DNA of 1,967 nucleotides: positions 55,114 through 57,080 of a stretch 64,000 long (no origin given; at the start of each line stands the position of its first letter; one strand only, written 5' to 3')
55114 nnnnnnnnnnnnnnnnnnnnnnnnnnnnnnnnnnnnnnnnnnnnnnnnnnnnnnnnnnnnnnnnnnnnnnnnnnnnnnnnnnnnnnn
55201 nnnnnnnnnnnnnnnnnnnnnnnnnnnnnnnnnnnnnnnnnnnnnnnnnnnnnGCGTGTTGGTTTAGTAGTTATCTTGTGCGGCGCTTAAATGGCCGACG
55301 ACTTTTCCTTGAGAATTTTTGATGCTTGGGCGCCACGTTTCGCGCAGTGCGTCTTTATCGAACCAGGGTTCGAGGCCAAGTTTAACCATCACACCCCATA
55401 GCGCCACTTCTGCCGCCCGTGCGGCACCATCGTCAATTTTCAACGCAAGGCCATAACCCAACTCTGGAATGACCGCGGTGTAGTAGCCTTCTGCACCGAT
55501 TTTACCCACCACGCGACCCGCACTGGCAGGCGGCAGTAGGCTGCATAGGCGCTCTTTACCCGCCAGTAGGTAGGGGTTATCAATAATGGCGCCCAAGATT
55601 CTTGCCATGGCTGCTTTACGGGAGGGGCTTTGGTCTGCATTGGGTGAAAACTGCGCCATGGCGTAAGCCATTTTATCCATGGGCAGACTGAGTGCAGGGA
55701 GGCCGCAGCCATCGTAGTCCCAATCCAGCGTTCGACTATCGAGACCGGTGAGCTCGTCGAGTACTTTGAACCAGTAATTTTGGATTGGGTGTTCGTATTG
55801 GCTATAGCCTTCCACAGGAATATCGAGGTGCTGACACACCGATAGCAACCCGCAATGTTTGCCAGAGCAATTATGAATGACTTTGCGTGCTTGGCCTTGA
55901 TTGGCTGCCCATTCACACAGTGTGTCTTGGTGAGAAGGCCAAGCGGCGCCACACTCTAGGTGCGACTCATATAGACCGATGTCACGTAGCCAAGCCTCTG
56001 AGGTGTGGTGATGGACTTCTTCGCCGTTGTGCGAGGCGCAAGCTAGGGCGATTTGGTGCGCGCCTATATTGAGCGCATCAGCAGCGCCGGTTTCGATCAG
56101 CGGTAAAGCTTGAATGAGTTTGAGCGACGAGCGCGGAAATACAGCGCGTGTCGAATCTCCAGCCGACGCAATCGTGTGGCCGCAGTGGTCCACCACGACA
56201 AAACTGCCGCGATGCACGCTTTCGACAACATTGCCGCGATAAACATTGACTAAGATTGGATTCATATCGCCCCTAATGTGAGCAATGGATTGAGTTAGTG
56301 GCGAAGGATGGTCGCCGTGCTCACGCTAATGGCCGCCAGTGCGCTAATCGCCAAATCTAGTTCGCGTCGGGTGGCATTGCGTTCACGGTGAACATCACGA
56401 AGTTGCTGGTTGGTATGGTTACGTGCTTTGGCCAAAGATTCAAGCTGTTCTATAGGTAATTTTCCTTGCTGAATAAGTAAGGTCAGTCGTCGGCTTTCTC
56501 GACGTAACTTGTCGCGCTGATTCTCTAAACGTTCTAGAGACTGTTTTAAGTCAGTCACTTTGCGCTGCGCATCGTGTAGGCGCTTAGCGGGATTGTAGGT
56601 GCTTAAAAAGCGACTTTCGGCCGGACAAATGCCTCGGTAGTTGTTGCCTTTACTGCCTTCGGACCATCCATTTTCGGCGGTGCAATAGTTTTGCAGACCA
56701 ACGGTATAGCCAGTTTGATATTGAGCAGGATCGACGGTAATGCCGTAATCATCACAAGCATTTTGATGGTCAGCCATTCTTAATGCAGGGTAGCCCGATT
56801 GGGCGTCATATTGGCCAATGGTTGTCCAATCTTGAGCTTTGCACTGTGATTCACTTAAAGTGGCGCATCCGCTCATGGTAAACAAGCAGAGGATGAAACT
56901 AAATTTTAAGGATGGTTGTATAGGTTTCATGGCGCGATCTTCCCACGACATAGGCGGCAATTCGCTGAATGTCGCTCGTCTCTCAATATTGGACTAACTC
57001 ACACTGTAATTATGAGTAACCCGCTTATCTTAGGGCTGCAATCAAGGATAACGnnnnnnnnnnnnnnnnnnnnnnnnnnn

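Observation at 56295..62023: Loose cluster of envelope proteins with sulfur/thiol-type domains, centred on a periplasmic rhodanese fused to a degenerate metallo-beta-lactamase fold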

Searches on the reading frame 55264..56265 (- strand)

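Call 3: search_protein_families(library=pfam, proteins=[window:55264-56265:-], max_evalue=0.01)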
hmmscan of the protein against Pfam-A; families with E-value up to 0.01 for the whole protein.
window:55264-56265:- (333 aa): 1 family
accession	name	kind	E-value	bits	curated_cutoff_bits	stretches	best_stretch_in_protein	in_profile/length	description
PF06089.17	Asparaginase_II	-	1.7e-103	346.5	25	1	6-327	1-321/322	L-asparaginase II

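Call 4: search_protein_families(library=ncbifam, proteins=[window:55264-56265:-], max_evalue=0.01)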
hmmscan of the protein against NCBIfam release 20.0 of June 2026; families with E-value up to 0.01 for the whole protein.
window:55264-56265:- (333 aa): 0 families

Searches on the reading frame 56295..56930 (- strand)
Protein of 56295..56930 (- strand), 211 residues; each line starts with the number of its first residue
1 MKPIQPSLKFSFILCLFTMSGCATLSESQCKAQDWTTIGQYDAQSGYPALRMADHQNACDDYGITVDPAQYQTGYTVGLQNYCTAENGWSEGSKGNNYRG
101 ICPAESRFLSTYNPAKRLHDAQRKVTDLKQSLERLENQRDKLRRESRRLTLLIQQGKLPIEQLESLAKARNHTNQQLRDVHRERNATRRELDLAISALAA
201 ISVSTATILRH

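Call 3: search_protein_families(library=pfam, proteins=[window:56295-56930:-], max_evalue=0.01)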
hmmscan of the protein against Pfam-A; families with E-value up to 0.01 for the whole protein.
window:56295-56930:- (211 aa): 2 families
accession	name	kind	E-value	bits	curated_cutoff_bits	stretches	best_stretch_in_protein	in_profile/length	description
PF10973.13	DUF2799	-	4.2e-21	75.6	25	1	34-115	1-84/86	Protein of unknown function (DUF2799)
PF02732.21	ERCC4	-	0.0098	16.2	24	0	92-186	48-104/140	ERCC4 domain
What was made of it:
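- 56295..56930 (-): DUF2799 lipoprotein, transcribed divergently. It is a neighbour, not a demonstrated partner. Pfam hit at 4e-21 (call 3).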

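Call 4: search_protein_families(library=ncbifam, proteins=[window:56295-56930:-], max_evalue=0.01)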
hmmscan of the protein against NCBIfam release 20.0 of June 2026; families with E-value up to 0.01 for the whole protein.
window:56295-56930:- (211 aa): 3 families
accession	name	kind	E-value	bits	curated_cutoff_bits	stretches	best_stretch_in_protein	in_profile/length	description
NF008518.1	PRK11443.1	equivalog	2.6e-07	30.6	124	1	12-124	6-112/124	lipoprotein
NF045487.1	ASRP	equivalog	0.0015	17.2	300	1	116-193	348-426/593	archaea-specific SMC-related protein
NF002572.0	PRK02224.1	equivalog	0.0029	15.9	1087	1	113-193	203-283/888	DNA double-strand break repair ATPase Rad50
